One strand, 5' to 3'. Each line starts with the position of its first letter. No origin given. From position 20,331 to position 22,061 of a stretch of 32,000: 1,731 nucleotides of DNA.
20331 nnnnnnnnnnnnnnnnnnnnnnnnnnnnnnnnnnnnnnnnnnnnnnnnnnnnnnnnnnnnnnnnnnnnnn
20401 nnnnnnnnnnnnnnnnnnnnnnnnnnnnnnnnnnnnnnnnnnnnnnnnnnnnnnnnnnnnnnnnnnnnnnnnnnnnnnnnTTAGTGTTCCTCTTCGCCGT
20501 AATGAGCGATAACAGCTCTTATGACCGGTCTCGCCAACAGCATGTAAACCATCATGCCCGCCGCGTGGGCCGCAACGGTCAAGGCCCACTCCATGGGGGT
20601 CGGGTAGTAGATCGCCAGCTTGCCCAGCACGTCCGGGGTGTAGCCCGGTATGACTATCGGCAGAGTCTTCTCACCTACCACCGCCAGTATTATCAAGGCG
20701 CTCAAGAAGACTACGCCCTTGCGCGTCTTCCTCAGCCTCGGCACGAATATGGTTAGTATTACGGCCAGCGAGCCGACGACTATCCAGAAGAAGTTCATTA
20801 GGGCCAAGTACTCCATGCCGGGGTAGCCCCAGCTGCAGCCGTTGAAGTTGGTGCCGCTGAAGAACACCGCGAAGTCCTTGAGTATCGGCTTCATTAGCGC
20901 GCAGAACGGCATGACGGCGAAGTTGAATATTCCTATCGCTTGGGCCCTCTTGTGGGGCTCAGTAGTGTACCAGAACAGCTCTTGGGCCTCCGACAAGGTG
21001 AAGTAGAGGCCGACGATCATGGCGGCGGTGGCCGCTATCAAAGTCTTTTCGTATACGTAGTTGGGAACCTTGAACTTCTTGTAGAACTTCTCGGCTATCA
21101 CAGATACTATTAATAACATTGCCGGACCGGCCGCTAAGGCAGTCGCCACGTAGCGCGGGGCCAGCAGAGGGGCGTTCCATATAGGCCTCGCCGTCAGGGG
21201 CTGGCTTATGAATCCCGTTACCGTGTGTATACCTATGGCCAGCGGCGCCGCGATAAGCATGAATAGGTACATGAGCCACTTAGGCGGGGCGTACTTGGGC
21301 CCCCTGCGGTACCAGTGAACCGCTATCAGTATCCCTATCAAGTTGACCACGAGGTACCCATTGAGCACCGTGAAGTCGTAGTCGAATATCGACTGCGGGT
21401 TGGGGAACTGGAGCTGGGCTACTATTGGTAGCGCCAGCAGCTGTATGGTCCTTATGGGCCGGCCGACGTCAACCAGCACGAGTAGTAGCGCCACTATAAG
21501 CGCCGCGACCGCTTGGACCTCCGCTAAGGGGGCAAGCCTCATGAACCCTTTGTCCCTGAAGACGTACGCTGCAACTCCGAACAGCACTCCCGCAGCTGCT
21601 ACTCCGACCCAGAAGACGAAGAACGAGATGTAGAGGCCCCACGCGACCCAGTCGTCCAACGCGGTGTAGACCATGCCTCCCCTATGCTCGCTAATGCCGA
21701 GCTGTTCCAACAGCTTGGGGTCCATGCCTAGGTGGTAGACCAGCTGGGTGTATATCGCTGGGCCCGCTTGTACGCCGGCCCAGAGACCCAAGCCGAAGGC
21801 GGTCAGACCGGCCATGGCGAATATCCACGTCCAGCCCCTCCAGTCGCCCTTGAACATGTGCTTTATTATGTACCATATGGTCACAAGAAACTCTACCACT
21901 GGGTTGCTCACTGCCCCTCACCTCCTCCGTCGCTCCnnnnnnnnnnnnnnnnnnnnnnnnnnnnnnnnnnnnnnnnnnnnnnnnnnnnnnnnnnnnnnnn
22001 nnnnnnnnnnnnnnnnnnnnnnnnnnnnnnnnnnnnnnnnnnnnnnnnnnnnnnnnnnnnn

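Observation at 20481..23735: Cytochrome c + Tat-FeS + NrfD membrane module with no catalytic subunit in a hyperthermophilic archaeon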

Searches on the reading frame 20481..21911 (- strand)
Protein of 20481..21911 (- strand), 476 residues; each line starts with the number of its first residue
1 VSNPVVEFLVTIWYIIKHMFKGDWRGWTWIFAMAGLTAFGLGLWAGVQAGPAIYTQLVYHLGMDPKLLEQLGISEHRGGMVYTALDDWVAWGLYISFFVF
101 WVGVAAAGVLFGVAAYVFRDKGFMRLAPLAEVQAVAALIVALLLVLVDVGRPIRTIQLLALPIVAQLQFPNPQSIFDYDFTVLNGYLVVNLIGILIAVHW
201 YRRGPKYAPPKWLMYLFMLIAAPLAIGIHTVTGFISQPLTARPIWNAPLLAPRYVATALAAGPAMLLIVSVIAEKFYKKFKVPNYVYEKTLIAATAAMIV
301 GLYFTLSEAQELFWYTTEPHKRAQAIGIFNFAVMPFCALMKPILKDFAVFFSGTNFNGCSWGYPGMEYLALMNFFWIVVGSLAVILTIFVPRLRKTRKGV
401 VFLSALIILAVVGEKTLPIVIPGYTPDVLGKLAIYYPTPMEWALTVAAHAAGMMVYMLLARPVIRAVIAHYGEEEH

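Call 3: search_protein_families(library=pfam, proteins=[window:20481-21911:-], max_evalue=0.01)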
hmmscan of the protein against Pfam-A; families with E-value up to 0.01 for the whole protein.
window:20481-21911:- (476 aa): 1 family
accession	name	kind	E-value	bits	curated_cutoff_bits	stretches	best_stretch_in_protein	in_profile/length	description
PF03916.19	NrfD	-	1.3e-25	91.1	25.8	1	89-424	9-309/313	Polysulphide reductase, NrfD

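Call 4: search_protein_families(library=ncbifam, proteins=[window:20481-21911:-], max_evalue=0.01)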
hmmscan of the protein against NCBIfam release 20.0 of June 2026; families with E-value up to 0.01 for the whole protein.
window:20481-21911:- (476 aa): 2 families
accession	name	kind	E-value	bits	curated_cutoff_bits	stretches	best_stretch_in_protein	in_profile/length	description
NF045798.1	DsrP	equivalog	1.3e-50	172.9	350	2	76-305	34-238/346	sulfate reduction electron transfer complex DsrMKJOP subunit DsrP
NF041784.1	mnquin_red_QrcD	equivalog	4.5e-07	29.5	570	1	78-156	42-120/408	menaquinone reductase integral membrane subunit QrcD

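Call 8: find_homologous_proteins(query=window:20481-21911:-, max_evalue=0.00001)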
Query window:20481-21911:- (476 aa): 89 proteins with E <= 0.00001 among 8000 candidates.
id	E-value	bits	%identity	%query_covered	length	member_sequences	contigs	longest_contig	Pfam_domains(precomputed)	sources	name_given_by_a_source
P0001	0.0e+0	1050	100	99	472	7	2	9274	PF03916.20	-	-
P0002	1.0e-247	841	79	100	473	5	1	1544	PF03916.20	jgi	jgi:molybdopterin-containing oxidoreductase family membrane subunit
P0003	1.0e-245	834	78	100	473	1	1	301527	PF03916.20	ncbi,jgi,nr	ncbi:MAG: polysulfide reductase NrfD [Crenarchaeota archaeon]|nr:polysulfide reductase NrfD [Thermop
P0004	5.7e-215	733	71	99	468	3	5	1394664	PF03916.20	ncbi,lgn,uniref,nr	ncbi:polysulfide reductase [Ignicoccus islandicus DSM 13165]|uniref:Polysulfide reductase n=1 Tax=Ig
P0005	1.3e-210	719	71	99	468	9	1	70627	PF03916.20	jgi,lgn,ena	-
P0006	1.7e-200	685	66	100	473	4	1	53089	PF03916.20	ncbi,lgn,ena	-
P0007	3.7e-125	437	72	59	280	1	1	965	PF03916.20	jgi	jgi:molybdopterin-containing oxidoreductase family membrane subunit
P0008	1.9e-117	411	49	99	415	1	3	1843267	PF03916.20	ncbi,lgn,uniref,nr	ncbi:Polysulphide reductase NrfD [Pyrolobus fumarii 1A]|uniref:Polysulphide reductase NrfD n=1 Tax=P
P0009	1.5e-116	408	48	99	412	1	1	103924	PF03916.20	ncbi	-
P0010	2.2e-116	408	47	97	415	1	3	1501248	PF03916.20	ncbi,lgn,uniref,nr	ncbi:polysulfide reductase [Pyrodictium occultum]|uniref:Polysulfide reductase n=1 Tax=Pyrodictium o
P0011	1.3e-115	405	49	99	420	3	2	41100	PF03916.20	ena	-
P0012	3.0e-114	401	51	85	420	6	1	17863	PF03916.20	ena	-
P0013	2.3e-113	398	47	99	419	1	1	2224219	PF03916.20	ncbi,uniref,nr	ncbi:NrfD/PsrC family molybdoenzyme membrane anchor subunit [Pyrodictium abyssi]|uniref:Polysulfide 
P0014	5.5e-113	397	47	98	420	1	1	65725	PF03916.20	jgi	-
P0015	8.1e-113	396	47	99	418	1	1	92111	PF03916.20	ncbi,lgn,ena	-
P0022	1.4e-111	392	48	99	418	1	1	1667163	PF03916.20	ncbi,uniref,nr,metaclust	ncbi:NrfD/PsrC family molybdoenzyme membrane anchor subunit [Hyperthermus butylicus]|uniref:Polysulf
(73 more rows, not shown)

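Call 13: find_encoding_contigs(protein=P0004, flank=10000, max_places=2)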
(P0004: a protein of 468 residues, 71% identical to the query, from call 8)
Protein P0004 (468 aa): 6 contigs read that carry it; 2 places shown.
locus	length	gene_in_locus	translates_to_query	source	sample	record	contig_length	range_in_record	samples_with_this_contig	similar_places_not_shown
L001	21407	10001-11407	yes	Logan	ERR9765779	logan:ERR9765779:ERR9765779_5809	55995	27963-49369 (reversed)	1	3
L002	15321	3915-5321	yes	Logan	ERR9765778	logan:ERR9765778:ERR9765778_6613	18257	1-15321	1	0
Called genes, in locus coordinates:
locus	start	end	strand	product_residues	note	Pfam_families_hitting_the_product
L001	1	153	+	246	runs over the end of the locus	PF00290:Trp_syntA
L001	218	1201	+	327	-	PF00890:FAD_binding_2, PF01266:DAO (weak), PF01494:FAD_binding_3, PF01946:Thi4, PF07992:Pyr_redox_2, PF12831:FAD_oxidored, PF13738:Pyr_redox_3, PF00070:Pyr_redox, +4 more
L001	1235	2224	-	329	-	-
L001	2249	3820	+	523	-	PF20123:DUF6513 (weak), PF14251:PterinBD-DUF4346 (weak)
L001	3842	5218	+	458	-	PF02403:Seryl_tRNA_N, PF00587:tRNA-synt_2b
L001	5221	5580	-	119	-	-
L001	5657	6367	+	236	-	PF00462:Glutaredoxin (faint), PF00085:Thioredoxin (faint), PF13098:Thioredoxin_2 (faint), PF13192:Thioredoxin_3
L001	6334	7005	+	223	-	PF12838:Fer4_7 (faint), PF00037:Fer4 (weak), PF25160:LdpA_Fe-S-bd (faint), PF12837:Fer4_6 (faint), PF13187:Fer4_9 (weak), PF11969:DcpS_C, PF01230:HIT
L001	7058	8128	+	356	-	PF20706:GT4-conflict (faint), PF13439:Glyco_transf_4, PF13579:Glyco_trans_4_4, PF00534:Glycos_transf_1, PF13692:Glyco_trans_1_4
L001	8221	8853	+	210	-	PF14522:Cytochrome_C7 (faint)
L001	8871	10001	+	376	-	PF13247:Fer4_11, PF00037:Fer4 (weak), PF12797:Fer4_2 (weak), PF12837:Fer4_6 (weak), PF12838:Fer4_7 (weak), PF13187:Fer4_9 (weak), PF13237:Fer4_10 (weak), PF13247:Fer4_11 (weak)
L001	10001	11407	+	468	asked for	PF03916:NrfD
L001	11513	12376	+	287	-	-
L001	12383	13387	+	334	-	PF00850:Hist_deacetyl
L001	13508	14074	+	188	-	PF21800:KH_KRR1_2nd, PF22891:KH_PNO1_2nd, PF00013:KH_1 (weak)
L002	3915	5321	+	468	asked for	PF03916:NrfD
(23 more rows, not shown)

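Call 14: find_encoding_contigs(protein=P0008, flank=10000, max_places=2)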
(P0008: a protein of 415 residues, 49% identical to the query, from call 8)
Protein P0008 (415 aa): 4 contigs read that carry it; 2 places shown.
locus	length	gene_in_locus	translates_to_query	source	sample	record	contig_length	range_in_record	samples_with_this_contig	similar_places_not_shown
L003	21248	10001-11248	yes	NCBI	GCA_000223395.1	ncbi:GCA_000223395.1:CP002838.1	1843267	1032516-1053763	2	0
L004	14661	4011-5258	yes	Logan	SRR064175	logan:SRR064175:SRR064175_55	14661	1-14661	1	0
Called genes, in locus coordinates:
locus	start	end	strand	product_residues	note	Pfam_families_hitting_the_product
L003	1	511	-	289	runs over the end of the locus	-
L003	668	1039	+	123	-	PF02579:Nitro_FeMo-Co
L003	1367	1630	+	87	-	PF12802:MarR_2 (weak)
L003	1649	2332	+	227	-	PF04471:Mrr_cat (faint)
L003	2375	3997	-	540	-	PF01519:DUF16 (faint), PF04513:Baculo_PEP_C (faint), PF07889:DUF1664 (faint), PF01442:Apolipoprotein (weak)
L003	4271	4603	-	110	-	PF18765:Polbeta (weak), PF01909:NTP_transf_2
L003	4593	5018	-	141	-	PF05168:HEPN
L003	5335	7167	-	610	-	PF00122:E1-E2_ATPase, PF00702:Hydrolase, PF08282:Hydrolase_3 (faint)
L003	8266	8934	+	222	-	-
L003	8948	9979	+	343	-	PF12838:Fer4_7 (weak), PF13187:Fer4_9 (weak), PF13247:Fer4_11, PF12838:Fer4_7 (weak), PF00037:Fer4, PF12797:Fer4_2 (weak), PF12837:Fer4_6, PF13237:Fer4_10 (weak), +4 more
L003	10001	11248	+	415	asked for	PF03916:NrfD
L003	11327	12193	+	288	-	PF00034:Cytochrom_C (faint), PF09699:Paired_CXXCH_1 (faint), PF13442:Cytochrome_CBB3 (faint)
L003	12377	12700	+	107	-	-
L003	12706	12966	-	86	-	PF02597:ThiS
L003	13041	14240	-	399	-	PF00291:PALP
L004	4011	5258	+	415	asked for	PF03916:NrfD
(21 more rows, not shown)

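Call 15: find_encoding_contigs(protein=P0010, flank=10000, max_places=2)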
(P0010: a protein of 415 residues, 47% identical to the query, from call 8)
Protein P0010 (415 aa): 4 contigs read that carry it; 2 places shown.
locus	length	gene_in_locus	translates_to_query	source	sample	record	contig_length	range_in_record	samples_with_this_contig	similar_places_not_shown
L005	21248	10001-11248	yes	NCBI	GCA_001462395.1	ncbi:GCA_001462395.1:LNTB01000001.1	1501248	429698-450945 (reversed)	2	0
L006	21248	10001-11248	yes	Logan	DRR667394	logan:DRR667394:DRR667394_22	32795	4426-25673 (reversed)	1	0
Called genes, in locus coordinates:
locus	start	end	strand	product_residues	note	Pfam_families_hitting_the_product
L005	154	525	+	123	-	-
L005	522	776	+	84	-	PF04967:HTH_10 (weak)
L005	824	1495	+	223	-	PF01061:ABC2_membrane (weak)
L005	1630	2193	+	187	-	PF00085:Thioredoxin, PF13098:Thioredoxin_2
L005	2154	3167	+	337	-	-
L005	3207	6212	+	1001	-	PF01578:Cytochrom_C_asm, PF16327:CcmF_C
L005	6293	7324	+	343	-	PF01578:Cytochrom_C_asm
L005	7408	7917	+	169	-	-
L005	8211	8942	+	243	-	PF14522:Cytochrome_C7 (faint)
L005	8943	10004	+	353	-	PF12838:Fer4_7 (weak), PF13187:Fer4_9 (weak), PF13247:Fer4_11, PF00037:Fer4, PF12797:Fer4_2 (weak), PF12837:Fer4_6, PF12838:Fer4_7 (weak), PF13187:Fer4_9 (weak), +5 more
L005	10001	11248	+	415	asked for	PF03916:NrfD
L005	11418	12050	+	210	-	-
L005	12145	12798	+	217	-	PF00005:ABC_tran, PF13191:AAA_16 (weak), PF13304:AAA_21 (faint)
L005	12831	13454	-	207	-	PF01558:POR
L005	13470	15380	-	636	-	PF01855:POR_N, PF02776:TPP_enzyme_N (faint), PF02775:TPP_enzyme_C, PF12838:Fer4_7 (weak), PF13237:Fer4_10, PF14697:Fer4_21 (weak), PF00037:Fer4, PF12837:Fer4_6, +1 more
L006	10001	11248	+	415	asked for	PF03916:NrfD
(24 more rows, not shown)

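Call 18: search_solved_structures(query=window:20481-21911:-, max_evalue=0.01)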
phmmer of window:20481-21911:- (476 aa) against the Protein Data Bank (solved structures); distinct sequences matched with E-value up to 0.01: 4.
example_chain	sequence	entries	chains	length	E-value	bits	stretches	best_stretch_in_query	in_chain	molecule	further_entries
6f0k_C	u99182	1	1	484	2e-11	46.8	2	89-193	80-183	Polysulphide reductase NrfD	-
6btm_C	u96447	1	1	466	4.9e-07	32.3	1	84-192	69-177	Alternative Complex III subunit C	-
6lod_C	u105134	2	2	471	1.8e-05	27.1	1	87-192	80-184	Polysulphide reductase NrfD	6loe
8k9e_C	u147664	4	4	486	0.00065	22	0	87-288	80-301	Polysulphide reductase NrfD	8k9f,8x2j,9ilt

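Call 22: find_related_loci(query=A1, collection=genome_contigs, flank=10000)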
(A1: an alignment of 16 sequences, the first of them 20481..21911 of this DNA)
Query A1 (476 aa) in genome_contigs; peptide patterns used: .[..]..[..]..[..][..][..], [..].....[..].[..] (x = any residue, [..] = any of these).
600 stretches matched a pattern (row limit reached: there are more); 586 encode a relative of the query (tblastn E <= 1e-3); the best 80 are kept; 80 distinct loci.
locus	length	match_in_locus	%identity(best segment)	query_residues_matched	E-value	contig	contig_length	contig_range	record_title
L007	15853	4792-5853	47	73-468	4e-102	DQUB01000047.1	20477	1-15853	MAG TPA_asm: Pyrodictium sp. isolate SZUA-1443 k95_7812, whole genome shotgun sequence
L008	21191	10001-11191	42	15-471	5e-103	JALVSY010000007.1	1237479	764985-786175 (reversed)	MAG: Pyrodictiaceae archaeon isolate M1_maxbin2_scaf2bin.012 M1_NODE_1_length_1237479_cov_161.761673, whole genome shotg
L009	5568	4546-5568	48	5-406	3e-86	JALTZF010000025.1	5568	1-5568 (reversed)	MAG: Pyrodictiaceae archaeon isolate S141_metabat2_scaf2bin.116 S141_NODE_16889_length_5568_cov_2.184525, whole genome s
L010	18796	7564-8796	44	8-476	2e-113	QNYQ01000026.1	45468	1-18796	MAG: Hyperthermus sp. isolate MAG 130 Ga0232637_10000016, whole genome shotgun sequence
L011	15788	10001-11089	33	73-476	3e-53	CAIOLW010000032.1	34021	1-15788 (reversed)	uncultured bacterium isolate LJ_bin-5039 genome assembly, contig: bin-5039:032/391, whole genome shotgun sequence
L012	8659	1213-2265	34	73-464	5e-51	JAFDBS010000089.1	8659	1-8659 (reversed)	MAG: Deltaproteobacteria bacterium isolate MB1D_Bin_3 MB1D_Bin_3_MB1D_0306_000000696275, whole genome shotgun sequence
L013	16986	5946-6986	35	77-464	5e-51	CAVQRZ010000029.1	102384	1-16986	MAG: uncultured delta proteobacterium isolate MFD09779.bin.2.233 genome assembly, contig: contig_54812, whole genome sho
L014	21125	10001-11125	32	21-464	9e-50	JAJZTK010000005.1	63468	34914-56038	MAG: Deltaproteobacteria bacterium isolate SKS3.bin71 NODE_643_length_63468_cov_2.102382, whole genome shotgun sequence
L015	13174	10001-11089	33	73-474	1e-49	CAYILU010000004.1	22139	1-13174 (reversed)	MAG TPA_asm: uncultured bacterium isolate ERP119705_co20_536 genome assembly, contig: NODE_2235_length_22139_cov_6.58852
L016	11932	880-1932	34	73-464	2e-49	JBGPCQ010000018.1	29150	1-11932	MAG: Geobacteraceae bacterium isolate OBJ_0618_050_45 k141_781560_length_29150_cov_148.3259, whole genome shotgun sequen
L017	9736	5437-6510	33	74-469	4e-49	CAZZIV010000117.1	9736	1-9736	MAG TPA_asm: uncultured Acidobacteriota bacterium isolate binchicken_co275_28 genome assembly, contig: NODE_11248_length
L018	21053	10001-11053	33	73-464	3e-49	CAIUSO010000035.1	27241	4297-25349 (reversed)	MAG: uncultured Geobacteraceae bacterium isolate E14_bin-1988 genome assembly, contig: bin-1988:035/169, whole genome sh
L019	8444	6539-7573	32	79-464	2e-49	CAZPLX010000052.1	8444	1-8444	MAG TPA_asm: uncultured bacterium isolate binchicken_co275_513 genome assembly, contig: NODE_14077_length_8444_cov_5.743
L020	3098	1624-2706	32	75-476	1e-49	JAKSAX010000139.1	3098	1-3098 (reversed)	MAG: Desulfobacterales bacterium isolate MAG.124 k141_3018705, whole genome shotgun sequence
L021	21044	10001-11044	34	73-461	4e-49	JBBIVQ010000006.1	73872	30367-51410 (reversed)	MAG: Deltaproteobacteria bacterium isolate RSF170216_bin_80 NODE_231_length_73872_cov_4.31179, whole genome shotgun sequ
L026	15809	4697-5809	29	20-461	2e-47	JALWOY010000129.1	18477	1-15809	MAG: Phycisphaerales bacterium isolate M2_maxbin2_scaf2bin.260 M2_NODE_3143_length_18477_cov_7.224905, whole genome shot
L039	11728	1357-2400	31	73-461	1e-45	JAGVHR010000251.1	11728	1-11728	MAG: Thermodesulfovibrionales bacterium isolate DeMMO2_13 c_000000011158, whole genome shotgun sequence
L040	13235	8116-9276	30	5-464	4e-46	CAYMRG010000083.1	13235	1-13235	MAG TPA_asm: uncultured candidatus Brocadiaceae bacterium isolate SRP298887_co1_71 genome assembly, contig: NODE_4899_le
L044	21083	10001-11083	32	79-475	2e-45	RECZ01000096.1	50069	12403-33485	MAG: Phycisphaerales bacterium isolate DLM2.Bin74 NODE_581_length_50069_cov_10.0352, whole genome shotgun sequence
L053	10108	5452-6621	30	3-461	4e-45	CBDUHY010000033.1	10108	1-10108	MAG TPA_asm: uncultured Puniceicoccaceae bacterium isolate SRR22808116_binner13_Refined_24 genome assembly, contig: ERZ2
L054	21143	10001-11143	29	12-464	4e-45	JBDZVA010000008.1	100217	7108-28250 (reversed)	MAG: Planctomycetaceae bacterium isolate PE_seawater30 NODE_41_length_100217, whole genome shotgun sequence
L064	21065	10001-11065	32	72-464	3e-44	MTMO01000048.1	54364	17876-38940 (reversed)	MAG: Archaeoglobus sp. JdFR-27 JGI24020J35080_1000250, whole genome shotgun sequence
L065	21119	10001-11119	31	15-456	3e-44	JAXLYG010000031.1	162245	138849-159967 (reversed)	MAG: Polyangiales bacterium isolate STL-MYX7 C1.48.fa-31, whole genome shotgun sequence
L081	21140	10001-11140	28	16-464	2e-43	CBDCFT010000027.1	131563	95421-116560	MAG: Arenicellales bacterium isolate fa2340bb-7512-474c-9a1b-ad7969f9bc17 genome assembly, contig: contig_27, whole geno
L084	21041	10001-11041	33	75-464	6e-43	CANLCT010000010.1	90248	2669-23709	uncultured Aquimarina sp. isolate 3-767-J.fasta genome assembly, contig: NODE_10, whole genome shotgun sequence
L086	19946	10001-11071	30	78-475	3e-43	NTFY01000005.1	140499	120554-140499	Rhodopirellula sp. SM50 Rhodopilula_apulia_SM50_contig_5, whole genome shotgun sequence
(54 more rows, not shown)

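Call 36: find_encoding_contigs(protein=P0022, flank=10000, max_places=1)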
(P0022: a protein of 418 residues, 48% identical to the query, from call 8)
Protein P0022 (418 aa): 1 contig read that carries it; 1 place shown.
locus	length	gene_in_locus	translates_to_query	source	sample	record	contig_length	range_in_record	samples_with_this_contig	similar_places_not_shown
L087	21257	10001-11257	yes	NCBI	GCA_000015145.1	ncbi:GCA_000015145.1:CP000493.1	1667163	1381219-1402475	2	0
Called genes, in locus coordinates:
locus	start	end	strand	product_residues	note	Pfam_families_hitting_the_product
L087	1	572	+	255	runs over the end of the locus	-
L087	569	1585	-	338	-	PF00490:ALAD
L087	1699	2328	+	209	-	-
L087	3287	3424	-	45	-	-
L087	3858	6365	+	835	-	PF14522:Cytochrome_C7 (faint), PF13447:Multi-haem_cyto, PF24161:CCDC39, PF23991:DUF7310 (faint)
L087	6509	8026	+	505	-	-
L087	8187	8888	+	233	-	PF14522:Cytochrome_C7 (faint)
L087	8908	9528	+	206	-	-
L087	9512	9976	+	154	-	PF12838:Fer4_7 (weak), PF13247:Fer4_11 (weak), PF12797:Fer4_2 (weak), PF12837:Fer4_6, PF13237:Fer4_10, PF00037:Fer4, PF13187:Fer4_9, PF13247:Fer4_11, +2 more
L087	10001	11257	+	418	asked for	PF03916:NrfD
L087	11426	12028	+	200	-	-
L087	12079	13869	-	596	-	PF04055:Radical_SAM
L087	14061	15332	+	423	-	-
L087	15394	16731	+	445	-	-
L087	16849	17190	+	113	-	PF01176:eIF-1a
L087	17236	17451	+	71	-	-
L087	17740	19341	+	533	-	-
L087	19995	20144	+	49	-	-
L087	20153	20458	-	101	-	-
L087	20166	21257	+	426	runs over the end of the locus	PF07690:MFS_1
